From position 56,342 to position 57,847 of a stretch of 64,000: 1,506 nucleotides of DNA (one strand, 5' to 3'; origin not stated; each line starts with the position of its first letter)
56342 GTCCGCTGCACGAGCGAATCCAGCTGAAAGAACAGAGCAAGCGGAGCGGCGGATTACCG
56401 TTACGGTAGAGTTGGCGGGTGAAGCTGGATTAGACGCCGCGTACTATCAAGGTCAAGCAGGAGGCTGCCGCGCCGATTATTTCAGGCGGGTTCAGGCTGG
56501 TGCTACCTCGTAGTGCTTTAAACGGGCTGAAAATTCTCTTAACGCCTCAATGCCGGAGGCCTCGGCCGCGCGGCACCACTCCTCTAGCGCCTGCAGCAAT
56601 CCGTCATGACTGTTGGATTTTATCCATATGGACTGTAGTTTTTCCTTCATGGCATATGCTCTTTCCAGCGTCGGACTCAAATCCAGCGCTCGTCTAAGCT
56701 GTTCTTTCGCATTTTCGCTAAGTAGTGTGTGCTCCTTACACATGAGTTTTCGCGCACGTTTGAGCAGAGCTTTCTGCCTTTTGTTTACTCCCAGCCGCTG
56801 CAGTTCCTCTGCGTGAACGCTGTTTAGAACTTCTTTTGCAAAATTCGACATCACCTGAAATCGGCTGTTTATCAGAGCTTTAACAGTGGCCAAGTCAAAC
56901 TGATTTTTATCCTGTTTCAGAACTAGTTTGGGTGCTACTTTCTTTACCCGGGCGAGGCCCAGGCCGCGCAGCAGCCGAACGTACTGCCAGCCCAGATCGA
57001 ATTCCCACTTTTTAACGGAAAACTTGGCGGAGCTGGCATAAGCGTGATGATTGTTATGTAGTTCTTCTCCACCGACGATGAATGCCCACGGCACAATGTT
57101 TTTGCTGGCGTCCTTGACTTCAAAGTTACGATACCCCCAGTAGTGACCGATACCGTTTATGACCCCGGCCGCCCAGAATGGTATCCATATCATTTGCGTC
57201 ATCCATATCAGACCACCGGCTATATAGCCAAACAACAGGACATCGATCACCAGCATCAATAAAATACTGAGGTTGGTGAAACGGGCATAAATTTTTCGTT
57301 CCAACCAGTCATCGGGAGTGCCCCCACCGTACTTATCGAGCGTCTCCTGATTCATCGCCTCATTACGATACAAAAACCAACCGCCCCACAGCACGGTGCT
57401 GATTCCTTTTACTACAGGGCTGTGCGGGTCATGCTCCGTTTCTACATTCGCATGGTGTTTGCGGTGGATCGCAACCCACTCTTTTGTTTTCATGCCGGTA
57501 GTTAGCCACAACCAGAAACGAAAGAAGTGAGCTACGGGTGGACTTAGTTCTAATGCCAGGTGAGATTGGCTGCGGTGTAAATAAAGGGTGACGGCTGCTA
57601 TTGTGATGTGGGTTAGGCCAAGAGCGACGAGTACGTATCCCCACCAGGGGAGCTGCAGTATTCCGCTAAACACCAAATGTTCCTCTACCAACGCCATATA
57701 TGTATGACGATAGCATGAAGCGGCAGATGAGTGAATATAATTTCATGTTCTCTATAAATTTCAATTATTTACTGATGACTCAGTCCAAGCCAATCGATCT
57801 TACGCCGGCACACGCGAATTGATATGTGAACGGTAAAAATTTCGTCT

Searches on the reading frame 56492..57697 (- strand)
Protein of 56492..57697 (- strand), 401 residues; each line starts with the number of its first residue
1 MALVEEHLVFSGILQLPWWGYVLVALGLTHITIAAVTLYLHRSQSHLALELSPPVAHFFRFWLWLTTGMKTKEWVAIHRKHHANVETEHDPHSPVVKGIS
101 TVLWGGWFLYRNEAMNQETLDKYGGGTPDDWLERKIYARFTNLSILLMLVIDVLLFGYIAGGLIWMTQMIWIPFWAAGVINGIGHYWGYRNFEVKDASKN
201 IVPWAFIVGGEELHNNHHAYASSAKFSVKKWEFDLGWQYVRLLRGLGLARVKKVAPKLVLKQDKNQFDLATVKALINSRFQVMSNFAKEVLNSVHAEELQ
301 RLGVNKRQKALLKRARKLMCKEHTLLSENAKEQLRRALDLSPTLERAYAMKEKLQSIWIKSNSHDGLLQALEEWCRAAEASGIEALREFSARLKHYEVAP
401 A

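Call 90: search_protein_families(library=pfam, proteins=[window:56492-57697:-], max_evalue=0.00001)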
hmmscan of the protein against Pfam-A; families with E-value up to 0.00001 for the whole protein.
window:56492-57697:- (401 aa): 2 families
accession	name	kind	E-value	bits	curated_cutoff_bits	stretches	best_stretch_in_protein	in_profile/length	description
PF01610.23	DDE_Tnp_ISL3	-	4.6e-16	59.8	23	1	286-397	89-197/240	Transposase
PF00487.30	FA_desaturase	-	1.3e-15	58.3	29.7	1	18-221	3-224/253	Fatty acid desaturase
